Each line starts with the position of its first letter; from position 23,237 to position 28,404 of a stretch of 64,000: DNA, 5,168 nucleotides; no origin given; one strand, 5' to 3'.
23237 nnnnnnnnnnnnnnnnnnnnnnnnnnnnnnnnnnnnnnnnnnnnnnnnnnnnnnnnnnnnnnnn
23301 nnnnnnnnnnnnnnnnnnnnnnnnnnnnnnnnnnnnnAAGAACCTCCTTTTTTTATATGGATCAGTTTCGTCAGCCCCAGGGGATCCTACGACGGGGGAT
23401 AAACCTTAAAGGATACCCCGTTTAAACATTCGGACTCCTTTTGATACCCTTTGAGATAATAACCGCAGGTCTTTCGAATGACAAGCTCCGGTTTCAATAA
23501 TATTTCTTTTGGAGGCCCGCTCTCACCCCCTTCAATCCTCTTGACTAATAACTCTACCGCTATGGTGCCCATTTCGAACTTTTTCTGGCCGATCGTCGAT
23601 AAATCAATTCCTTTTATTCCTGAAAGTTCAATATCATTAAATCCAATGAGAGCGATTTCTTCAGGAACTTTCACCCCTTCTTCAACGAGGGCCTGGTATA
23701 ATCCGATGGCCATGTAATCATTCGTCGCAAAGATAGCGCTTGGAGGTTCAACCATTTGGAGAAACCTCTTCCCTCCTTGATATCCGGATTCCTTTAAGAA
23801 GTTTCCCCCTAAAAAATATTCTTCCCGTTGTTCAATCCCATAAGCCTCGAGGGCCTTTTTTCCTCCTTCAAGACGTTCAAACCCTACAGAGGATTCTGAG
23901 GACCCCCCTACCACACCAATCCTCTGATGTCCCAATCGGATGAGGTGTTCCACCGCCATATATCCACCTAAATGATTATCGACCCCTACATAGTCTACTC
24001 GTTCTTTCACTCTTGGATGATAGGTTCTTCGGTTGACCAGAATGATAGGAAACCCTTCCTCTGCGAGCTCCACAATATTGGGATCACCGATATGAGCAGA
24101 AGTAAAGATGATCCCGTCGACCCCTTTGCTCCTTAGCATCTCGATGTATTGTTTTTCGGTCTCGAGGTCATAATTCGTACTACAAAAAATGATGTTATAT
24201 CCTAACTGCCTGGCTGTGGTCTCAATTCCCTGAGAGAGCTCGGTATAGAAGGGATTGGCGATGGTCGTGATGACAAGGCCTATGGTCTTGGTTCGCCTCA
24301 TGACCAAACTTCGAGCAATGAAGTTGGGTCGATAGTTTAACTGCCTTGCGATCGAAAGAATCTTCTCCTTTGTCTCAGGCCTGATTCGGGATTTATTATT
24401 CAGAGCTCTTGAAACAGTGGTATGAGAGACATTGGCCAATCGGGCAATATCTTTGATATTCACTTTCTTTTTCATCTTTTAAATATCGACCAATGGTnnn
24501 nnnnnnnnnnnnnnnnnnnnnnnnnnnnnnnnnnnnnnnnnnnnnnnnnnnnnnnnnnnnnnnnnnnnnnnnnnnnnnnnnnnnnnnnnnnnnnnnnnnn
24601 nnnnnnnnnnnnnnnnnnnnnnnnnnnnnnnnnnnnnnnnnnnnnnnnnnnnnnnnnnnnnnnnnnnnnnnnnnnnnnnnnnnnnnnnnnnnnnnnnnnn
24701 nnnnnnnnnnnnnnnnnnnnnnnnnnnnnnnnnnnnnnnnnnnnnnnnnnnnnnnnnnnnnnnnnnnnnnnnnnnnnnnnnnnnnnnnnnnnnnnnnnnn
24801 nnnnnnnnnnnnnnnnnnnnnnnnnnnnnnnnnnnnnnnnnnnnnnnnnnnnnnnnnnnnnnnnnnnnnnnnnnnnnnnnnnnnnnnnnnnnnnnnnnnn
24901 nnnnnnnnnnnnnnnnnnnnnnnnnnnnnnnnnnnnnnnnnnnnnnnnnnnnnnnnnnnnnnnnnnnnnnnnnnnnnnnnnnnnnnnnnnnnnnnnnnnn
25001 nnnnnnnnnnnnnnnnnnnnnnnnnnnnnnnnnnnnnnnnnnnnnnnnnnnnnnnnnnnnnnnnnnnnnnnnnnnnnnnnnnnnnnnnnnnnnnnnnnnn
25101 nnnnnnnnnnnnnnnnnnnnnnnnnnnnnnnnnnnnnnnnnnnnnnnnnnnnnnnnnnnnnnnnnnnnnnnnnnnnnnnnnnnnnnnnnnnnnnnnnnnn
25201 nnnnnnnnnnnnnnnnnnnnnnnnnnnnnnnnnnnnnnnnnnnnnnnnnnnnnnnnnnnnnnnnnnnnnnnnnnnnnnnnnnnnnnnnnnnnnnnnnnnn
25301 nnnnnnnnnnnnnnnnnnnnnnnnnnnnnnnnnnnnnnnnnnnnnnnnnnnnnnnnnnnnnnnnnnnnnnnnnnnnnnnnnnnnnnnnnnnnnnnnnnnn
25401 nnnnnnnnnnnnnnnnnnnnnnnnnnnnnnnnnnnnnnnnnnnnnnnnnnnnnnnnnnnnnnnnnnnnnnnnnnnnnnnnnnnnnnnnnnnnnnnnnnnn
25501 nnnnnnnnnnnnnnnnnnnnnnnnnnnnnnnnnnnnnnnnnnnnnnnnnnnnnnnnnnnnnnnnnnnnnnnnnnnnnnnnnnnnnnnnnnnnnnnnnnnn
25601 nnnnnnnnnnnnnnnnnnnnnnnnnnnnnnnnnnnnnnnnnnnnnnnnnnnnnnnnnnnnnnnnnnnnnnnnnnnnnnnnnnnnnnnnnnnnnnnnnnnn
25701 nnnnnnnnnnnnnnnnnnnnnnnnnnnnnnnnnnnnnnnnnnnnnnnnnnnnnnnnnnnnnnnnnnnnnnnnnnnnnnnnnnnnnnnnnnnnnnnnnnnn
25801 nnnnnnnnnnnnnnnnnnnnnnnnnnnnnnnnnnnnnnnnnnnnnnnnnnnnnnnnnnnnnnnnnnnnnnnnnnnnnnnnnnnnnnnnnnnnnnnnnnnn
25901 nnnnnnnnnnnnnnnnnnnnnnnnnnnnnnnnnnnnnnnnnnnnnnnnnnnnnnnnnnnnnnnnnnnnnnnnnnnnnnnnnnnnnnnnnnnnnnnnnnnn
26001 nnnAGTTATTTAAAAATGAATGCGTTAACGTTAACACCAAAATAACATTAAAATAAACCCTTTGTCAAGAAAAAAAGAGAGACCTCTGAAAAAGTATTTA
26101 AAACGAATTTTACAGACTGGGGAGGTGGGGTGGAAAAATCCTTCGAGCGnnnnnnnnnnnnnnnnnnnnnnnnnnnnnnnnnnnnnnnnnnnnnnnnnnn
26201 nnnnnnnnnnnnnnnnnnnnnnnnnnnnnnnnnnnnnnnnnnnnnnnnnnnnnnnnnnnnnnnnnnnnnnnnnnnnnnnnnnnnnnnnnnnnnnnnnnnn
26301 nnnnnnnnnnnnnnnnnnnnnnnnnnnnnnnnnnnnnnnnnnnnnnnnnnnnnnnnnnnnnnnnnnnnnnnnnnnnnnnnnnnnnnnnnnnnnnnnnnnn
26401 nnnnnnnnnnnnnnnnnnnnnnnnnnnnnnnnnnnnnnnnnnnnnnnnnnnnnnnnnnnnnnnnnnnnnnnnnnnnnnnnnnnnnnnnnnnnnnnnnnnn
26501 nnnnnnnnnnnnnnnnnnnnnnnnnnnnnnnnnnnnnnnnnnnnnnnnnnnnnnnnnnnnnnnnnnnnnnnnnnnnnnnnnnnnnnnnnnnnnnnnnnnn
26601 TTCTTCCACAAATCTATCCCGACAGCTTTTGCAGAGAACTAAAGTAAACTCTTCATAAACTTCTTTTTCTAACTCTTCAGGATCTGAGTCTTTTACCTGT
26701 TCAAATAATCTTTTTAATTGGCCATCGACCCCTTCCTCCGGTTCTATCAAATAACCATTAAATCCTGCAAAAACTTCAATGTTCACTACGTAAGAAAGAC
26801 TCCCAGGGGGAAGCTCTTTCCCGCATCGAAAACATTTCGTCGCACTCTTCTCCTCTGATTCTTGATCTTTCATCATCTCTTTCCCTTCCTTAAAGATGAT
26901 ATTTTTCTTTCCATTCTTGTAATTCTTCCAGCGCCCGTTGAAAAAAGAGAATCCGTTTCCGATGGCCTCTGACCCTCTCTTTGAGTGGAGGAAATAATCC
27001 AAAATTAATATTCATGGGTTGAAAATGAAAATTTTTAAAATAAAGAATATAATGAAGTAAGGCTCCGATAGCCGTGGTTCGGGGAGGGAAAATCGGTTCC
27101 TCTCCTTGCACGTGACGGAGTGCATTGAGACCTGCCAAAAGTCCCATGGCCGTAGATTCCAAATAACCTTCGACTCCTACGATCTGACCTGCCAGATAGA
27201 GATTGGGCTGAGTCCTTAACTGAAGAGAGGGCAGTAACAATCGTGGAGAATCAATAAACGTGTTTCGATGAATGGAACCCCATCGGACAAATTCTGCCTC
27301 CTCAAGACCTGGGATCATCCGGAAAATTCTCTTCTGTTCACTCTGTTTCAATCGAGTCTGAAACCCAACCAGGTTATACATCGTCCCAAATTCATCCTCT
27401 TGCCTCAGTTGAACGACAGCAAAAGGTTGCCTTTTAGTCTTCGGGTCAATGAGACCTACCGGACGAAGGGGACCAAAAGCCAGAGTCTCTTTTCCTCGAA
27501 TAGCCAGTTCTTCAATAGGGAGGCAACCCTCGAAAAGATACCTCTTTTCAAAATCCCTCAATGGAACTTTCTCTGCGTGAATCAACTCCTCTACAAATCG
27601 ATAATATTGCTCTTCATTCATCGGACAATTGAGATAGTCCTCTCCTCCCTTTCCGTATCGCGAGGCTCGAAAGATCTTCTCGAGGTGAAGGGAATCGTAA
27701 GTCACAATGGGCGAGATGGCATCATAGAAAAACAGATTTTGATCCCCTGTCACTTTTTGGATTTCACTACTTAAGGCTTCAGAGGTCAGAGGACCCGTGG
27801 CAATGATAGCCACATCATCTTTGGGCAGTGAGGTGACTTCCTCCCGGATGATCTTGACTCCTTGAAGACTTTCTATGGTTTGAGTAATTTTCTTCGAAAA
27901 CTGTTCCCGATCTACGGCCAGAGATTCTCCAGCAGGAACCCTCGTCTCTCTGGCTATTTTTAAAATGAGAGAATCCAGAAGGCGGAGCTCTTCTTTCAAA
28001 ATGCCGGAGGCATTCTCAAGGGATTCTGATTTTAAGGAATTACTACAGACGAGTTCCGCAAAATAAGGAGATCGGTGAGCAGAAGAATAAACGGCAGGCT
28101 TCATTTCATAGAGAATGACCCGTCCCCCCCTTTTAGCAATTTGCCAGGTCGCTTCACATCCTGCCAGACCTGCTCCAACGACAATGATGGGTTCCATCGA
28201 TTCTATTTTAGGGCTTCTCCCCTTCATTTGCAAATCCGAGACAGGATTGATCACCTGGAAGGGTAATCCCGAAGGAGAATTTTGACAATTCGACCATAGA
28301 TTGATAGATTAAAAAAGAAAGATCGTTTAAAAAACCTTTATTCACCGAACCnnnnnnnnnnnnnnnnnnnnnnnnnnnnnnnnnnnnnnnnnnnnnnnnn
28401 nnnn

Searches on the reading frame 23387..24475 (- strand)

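Call 31: search_protein_families(library=pfam, proteins=[window:23387-24475:-], max_evalue=0.00001)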
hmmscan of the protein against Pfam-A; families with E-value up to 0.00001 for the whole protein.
window:23387-24475:- (362 aa): 4 families
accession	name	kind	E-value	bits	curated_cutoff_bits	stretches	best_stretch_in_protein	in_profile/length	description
PF00532.27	Peripla_BP_1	-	1.9e-34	119.8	22.2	1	62-316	1-263/281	Periplasmic binding proteins and sugar binding domain of LacI family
PF13377.12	Peripla_BP_3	-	1.3e-32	113.6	26.5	1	175-337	1-167/167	Periplasmic binding protein-like domain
PF13407.12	Peripla_BP_4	-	1.1e-26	94.4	35.1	1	65-317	1-257/258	Periplasmic binding protein domain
PF00356.27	LacI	-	3.3e-19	68.8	27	1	6-51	1-46/46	Bacterial regulatory proteins, lacI family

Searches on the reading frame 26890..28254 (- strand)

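Call 31: search_protein_families(library=pfam, proteins=[window:26890-28254:-], max_evalue=0.00001)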
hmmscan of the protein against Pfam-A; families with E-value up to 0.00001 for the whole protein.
window:26890-28254:- (454 aa): 1 family
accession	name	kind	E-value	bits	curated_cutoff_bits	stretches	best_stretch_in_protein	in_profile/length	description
PF01134.28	GIDA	-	7.9e-99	331.8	22.1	1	23-386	2-391/391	Glucose inhibited division protein A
